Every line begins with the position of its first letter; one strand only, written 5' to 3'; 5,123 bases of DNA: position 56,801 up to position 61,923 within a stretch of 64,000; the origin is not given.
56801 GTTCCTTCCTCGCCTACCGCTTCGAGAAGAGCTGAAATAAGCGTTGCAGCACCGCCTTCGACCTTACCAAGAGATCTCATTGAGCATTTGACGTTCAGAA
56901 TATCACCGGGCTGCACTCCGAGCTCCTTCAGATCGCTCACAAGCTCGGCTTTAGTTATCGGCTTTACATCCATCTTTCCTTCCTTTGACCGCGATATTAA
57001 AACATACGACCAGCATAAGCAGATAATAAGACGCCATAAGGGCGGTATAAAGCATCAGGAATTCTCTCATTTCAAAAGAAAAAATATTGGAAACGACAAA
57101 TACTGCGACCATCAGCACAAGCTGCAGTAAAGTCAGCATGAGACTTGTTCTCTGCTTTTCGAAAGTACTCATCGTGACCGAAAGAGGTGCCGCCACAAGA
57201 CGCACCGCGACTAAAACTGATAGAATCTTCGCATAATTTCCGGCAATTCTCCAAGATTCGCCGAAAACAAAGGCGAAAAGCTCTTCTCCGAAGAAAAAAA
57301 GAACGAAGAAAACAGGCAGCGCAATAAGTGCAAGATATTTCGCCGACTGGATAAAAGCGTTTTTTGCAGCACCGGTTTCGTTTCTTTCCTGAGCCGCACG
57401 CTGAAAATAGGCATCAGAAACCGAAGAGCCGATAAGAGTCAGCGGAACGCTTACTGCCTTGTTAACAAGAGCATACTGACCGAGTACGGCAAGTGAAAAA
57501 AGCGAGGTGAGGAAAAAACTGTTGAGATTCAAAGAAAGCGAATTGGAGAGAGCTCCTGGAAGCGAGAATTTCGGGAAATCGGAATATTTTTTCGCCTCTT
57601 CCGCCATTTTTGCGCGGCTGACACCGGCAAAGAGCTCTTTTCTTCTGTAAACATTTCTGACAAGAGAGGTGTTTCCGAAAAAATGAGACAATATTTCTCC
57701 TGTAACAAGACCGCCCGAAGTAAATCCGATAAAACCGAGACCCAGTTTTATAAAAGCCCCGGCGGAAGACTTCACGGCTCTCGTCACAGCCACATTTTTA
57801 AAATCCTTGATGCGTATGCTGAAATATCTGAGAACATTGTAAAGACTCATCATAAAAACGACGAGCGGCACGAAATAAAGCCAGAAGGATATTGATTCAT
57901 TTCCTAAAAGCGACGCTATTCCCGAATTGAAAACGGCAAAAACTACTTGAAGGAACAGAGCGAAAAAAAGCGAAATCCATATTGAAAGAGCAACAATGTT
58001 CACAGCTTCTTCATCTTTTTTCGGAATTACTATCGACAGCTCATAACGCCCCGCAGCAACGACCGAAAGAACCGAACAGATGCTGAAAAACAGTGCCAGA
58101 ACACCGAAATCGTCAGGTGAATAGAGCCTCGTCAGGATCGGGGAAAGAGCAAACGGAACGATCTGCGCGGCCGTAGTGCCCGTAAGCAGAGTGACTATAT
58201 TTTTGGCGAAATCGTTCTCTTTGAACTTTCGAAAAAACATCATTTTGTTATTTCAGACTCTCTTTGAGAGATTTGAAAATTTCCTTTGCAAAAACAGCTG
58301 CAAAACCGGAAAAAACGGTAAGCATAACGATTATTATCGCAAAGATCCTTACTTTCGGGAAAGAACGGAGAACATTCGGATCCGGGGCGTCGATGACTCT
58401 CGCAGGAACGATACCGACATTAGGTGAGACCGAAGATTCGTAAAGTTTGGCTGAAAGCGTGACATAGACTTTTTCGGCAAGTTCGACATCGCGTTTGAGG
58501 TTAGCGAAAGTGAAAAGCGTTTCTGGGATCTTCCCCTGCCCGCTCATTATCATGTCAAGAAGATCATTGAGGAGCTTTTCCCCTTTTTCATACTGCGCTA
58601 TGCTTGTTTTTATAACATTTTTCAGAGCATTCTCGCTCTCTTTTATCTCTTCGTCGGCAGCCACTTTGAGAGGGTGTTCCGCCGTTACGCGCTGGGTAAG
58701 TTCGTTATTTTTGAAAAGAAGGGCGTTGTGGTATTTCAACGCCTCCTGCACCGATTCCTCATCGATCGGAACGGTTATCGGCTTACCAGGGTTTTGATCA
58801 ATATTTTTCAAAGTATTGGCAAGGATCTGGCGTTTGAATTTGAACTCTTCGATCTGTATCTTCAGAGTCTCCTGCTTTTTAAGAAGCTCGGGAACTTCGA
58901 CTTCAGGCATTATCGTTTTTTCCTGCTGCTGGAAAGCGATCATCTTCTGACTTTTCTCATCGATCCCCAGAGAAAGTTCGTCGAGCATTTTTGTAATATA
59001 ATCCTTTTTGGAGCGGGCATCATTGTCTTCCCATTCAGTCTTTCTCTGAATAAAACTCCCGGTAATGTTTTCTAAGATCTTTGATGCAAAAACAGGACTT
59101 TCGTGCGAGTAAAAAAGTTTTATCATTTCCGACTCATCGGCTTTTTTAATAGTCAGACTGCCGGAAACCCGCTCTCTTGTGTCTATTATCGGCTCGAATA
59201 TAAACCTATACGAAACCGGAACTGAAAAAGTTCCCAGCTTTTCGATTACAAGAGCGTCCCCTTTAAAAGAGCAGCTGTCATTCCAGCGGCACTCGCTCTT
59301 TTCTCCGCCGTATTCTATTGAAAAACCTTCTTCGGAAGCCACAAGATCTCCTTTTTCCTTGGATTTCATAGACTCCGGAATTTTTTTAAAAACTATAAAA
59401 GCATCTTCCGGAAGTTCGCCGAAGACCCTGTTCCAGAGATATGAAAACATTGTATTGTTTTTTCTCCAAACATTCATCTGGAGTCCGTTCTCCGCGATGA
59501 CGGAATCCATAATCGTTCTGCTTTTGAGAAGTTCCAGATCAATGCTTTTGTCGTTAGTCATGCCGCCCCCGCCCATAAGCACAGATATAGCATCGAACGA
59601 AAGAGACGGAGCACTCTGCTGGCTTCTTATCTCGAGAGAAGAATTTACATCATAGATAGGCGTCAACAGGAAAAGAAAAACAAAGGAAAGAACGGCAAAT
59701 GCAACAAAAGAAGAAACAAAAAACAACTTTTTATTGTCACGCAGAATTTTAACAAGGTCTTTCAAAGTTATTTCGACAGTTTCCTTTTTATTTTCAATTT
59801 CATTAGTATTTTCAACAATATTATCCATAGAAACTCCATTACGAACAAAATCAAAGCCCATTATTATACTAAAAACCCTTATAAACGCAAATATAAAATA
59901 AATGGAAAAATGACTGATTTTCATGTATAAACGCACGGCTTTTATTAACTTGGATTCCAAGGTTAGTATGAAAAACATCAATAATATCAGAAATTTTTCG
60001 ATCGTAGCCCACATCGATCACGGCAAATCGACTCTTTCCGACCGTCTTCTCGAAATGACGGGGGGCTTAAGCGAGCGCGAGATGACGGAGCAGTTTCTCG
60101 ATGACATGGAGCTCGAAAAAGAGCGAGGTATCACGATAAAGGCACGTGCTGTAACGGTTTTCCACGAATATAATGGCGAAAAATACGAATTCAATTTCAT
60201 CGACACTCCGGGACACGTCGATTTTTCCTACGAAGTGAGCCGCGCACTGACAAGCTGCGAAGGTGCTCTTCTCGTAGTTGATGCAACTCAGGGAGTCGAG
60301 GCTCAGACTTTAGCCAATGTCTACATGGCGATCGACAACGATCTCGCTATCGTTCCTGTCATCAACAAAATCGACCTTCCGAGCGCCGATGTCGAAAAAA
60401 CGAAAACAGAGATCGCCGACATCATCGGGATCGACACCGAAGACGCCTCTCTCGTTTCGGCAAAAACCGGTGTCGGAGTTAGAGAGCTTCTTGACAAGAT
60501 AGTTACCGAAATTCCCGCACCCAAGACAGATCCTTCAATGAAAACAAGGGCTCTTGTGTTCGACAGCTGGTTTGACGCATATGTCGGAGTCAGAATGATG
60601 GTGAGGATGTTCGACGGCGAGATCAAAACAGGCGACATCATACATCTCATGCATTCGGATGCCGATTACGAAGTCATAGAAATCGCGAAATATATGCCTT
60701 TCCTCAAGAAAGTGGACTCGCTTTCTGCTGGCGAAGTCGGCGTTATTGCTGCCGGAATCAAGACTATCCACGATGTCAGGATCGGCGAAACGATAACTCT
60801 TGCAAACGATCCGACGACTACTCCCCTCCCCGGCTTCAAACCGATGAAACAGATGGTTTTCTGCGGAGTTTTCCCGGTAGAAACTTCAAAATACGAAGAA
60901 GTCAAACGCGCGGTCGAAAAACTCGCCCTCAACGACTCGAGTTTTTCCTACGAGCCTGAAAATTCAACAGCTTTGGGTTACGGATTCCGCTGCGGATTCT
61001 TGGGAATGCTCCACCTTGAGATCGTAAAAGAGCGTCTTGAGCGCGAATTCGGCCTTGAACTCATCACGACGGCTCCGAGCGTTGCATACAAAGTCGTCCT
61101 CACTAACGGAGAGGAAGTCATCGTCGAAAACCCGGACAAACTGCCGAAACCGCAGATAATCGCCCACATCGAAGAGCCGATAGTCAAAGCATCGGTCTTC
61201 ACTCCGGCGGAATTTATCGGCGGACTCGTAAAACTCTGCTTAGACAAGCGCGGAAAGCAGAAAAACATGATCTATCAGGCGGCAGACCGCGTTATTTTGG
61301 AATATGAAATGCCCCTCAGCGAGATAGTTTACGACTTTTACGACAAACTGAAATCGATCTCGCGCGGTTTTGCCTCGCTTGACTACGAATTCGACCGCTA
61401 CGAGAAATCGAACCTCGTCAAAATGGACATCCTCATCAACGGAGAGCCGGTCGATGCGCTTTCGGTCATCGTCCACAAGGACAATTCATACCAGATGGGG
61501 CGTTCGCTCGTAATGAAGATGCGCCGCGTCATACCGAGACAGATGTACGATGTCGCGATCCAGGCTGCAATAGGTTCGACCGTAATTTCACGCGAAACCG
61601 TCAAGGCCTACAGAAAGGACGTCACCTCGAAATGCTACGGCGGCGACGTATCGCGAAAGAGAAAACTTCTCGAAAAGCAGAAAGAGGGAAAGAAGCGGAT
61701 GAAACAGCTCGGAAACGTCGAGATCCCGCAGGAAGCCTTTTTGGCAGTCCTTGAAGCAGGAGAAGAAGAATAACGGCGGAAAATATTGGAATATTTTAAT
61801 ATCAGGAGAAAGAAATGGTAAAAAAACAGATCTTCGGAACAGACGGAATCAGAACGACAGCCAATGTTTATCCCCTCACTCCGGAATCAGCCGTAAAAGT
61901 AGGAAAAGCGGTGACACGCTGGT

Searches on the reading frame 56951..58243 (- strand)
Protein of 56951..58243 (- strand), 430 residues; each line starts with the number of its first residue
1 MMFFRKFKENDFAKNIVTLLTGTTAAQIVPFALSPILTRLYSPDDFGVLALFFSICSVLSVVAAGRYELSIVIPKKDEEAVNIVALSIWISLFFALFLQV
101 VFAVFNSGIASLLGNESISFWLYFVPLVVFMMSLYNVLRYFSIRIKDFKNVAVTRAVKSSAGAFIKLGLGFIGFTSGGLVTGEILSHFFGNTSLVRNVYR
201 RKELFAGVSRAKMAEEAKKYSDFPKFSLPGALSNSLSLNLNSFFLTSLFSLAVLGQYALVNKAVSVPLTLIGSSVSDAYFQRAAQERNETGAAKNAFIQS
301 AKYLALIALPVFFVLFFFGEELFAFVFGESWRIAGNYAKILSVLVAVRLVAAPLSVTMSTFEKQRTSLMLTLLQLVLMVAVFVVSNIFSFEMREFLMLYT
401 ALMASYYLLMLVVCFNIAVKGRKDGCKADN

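Call 26: search_protein_families(library=pfam, proteins=[window:56951-58243:-], max_evalue=0.001)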
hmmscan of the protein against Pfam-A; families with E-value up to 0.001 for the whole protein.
window:56951-58243:- (430 aa): 2 families
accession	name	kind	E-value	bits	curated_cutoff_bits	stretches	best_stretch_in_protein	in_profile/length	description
PF13440.11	Polysacc_synt_3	-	2.9e-29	102.7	23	1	36-332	1-289/293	Polysaccharide biosynthesis protein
PF01943.22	Polysacc_synt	-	5.6e-08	33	28.2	1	13-280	2-267/274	Polysaccharide biosynthesis protein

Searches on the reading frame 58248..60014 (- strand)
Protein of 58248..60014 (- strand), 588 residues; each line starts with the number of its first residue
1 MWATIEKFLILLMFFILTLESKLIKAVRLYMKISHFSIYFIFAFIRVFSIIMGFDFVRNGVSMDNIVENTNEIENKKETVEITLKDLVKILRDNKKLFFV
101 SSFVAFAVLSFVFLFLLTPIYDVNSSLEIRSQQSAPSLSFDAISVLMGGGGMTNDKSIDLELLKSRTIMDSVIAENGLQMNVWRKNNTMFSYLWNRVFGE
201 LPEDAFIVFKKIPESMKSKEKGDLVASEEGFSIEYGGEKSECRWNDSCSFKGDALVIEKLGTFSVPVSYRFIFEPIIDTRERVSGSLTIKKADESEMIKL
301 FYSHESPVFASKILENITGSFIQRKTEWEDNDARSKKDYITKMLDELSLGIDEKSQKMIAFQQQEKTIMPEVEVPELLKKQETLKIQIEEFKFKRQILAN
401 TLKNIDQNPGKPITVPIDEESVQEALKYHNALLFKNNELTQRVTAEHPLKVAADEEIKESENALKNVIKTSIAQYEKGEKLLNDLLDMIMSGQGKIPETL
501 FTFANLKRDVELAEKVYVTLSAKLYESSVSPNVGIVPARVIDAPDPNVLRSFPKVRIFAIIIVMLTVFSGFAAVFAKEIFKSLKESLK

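Call 12: search_protein_families(library=ncbifam, proteins=[window:58248-60014:-], max_evalue=0.001)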
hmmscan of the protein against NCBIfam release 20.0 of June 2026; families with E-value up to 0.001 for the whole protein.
window:58248-60014:- (588 aa): 6 families
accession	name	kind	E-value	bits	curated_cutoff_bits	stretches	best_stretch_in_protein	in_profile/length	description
NF007350.0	PRK09841.1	equivalog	6.6e-23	80.7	1248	1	69-397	5-329/726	tyrosine-protein kinase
NF008568.0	PRK11519.1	equivalog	2.4e-19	69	1068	1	73-395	9-327/720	tyrosine-protein kinase Wzc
TIGR03007.1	pepcterm_ChnLen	equivalog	7.1e-08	31.1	278.85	1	284-469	110-296/498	XrtA system polysaccharide chain length determinant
TIGR01005.1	eps_transp_fam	subfamily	3.2e-06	25.6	411.7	0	286-580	145-455/754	exopolysaccharide transport protein family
TIGR03017.1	EpsF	equivalog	3.6e-06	25.9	422.75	1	286-580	122-421/444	chain length determinant protein EpsF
TIGR01006.1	polys_exp_MPA1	subfamily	1.9e-05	24.2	296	1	75-180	2-101/226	CspC family polysaccharide chain length determinant protein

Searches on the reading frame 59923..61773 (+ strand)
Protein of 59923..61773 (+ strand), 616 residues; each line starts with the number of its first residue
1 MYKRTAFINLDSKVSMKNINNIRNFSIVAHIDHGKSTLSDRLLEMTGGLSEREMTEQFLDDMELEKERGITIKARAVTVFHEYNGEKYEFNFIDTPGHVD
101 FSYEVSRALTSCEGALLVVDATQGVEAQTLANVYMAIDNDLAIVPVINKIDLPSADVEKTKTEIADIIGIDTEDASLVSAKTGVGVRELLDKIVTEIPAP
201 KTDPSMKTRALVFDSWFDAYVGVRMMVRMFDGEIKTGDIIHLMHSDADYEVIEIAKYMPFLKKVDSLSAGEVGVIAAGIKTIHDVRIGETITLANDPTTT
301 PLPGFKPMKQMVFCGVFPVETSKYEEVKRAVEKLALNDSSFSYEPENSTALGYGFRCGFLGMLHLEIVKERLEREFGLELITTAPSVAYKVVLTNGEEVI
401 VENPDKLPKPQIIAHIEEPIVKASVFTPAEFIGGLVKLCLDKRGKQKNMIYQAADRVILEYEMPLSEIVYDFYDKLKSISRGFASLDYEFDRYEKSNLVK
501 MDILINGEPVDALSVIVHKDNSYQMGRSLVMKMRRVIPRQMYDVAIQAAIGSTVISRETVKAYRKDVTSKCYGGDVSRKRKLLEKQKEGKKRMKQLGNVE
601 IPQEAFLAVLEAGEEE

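Call 12: search_protein_families(library=ncbifam, proteins=[window:59923-61773:+], max_evalue=0.001)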
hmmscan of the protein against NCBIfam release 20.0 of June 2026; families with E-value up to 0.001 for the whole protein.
window:59923-61773:+ (616 aa): 39 families (the best 25 are shown)
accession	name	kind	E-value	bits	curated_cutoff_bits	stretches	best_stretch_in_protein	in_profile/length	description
TIGR01393.1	lepA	equivalog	9.4e-288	955.5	533.9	1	21-611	2-593/595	translation elongation factor 4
TIGR01394.1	TypA_BipA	equivalog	1.5e-59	201.8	757.3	1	22-496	1-471/594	translational GTPase TypA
TIGR00484.1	EF-G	equivalog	7.4e-54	183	659.4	3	18-172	6-159/691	elongation factor G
TIGR00490.1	aEF-2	equivalog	1.8e-52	178.4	738.45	2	13-165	10-163/720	elongation factor EF-2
NF009381.0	PRK12740.1-5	subfamily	6.5e-50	170.2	583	3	17-169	4-155/692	elongation factor G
NF012153.1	tet_protect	equivalog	1.4e-45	155.6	775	2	24-166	2-143/614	tetracycline resistance ribosomal protection protein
NF009891.0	PRK13351.1-1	equivalog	1.2e-41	143.1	597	3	17-166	4-152/681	elongation factor G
NF007583.0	PRK10218.1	equivalog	1e-36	126.2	1260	1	19-396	2-396/607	ribosome-dependent GTPase TypA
NF000120.3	47473_otr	exception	6.1e-35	120.9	900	2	24-165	4-144/608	tetracycline resistance ribosomal protection protein Otr(A)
NF001964.0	PRK00741.1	equivalog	4.9e-34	117.7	473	2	16-171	6-164/529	peptide chain release factor 3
NF033148.1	tet_protect_M_W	exception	1.5e-32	112.7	1100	2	21-168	2-148/639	TetM/TetW/TetO/TetS family tetracycline resistance ribosomal protection protein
NF009379.0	PRK12740.1-3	equivalog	3.1e-30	105.4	513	2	18-160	4-145/674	elongation factor G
NF009377.1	PRK12740.1-1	equivalog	1.2e-27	96.7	890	2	15-192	6-184/700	elongation factor G-like protein EF-G2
TIGR00503.1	prfC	equivalog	2e-26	92.5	466.95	1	16-173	5-165/527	peptide chain release factor 3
NF012154.0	tet_protect_Q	exception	2.6e-26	92.1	1425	2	21-165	2-145/638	tetracycline resistance ribosomal protection protein Tet(Q)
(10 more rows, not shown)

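Call 46: find_homologous_proteins(query=window:59923-61773:+, max_evalue=1e-100)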
Query window:59923-61773:+ (616 aa): 8000 proteins with E <= 1e-100 among 8000 candidates; the best 120 are listed.
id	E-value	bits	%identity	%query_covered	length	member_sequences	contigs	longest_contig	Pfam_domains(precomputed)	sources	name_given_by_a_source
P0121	0.0e+0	1323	100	98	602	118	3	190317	PF00679.31,PF06421.18,PF00009.34,PF03144.32,PF00071.29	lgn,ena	-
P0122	0.0e+0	1178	88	98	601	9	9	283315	PF00679.31,PF06421.18,PF00009.34,PF03144.32,PF00071.29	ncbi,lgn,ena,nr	ncbi:elongation factor 4 [bacterium]|nr:elongation factor 4 [bacterium] MBR6244229.1 translation elo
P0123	0.0e+0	1147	86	97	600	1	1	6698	PF00679.31,PF06421.18,PF00009.34,PF03144.32,PF00071.29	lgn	-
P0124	0.0e+0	1136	84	97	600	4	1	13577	PF00679.31,PF14492.13,PF06421.18,PF00009.34,PF03144.32,PF00071.29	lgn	-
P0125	0.0e+0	1134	84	97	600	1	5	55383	PF00679.31,PF14492.13,PF06421.18,PF00009.34,PF03144.32,PF00071.29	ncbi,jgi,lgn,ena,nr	ncbi:MAG TPA: translation elongation factor 4 [bacterium]|nr:translation elongation factor 4 [bacter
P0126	0.0e+0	1124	84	97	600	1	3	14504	PF00679.31,PF14492.13,PF06421.18,PF00009.34,PF03144.32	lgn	-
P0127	0.0e+0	1123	85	97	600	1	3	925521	PF00679.31,PF06421.18,PF00009.34,PF03144.32,PF00071.29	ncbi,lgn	ncbi:MAG: translation elongation factor 4 [bacterium]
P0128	0.0e+0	1122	84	97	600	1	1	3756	PF00679.31,PF14492.13,PF06421.18,PF00009.34,PF03144.32,PF00071.29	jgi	-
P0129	0.0e+0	1122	84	97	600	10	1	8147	PF00679.31,PF06421.18,PF00009.34,PF03144.32,PF00071.29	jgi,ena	-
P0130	0.0e+0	1107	82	97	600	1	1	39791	PF00679.31,PF14492.13,PF06421.18,PF00009.34,PF03144.32,PF00071.29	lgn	-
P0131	0.0e+0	1093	80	97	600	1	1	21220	PF00679.31,PF14492.13,PF06421.18,PF00009.34,PF03144.32,PF00071.29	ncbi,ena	-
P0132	0.0e+0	1078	80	97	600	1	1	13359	PF00679.31,PF14492.13,PF06421.18,PF00009.34,PF03144.32,PF00071.29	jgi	-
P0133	0.0e+0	1059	78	97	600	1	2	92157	PF00679.31,PF14492.13,PF06421.18,PF00009.34,PF03144.32,PF00071.29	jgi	jgi:GTP-binding protein LepA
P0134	0.0e+0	1049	77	98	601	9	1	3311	PF00679.31,PF14492.13,PF06421.18,PF00009.34,PF03144.32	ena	-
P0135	0.0e+0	1047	77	97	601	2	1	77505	PF00679.31,PF14492.13,PF06421.18,PF00009.34,PF03144.32,PF00071.29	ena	-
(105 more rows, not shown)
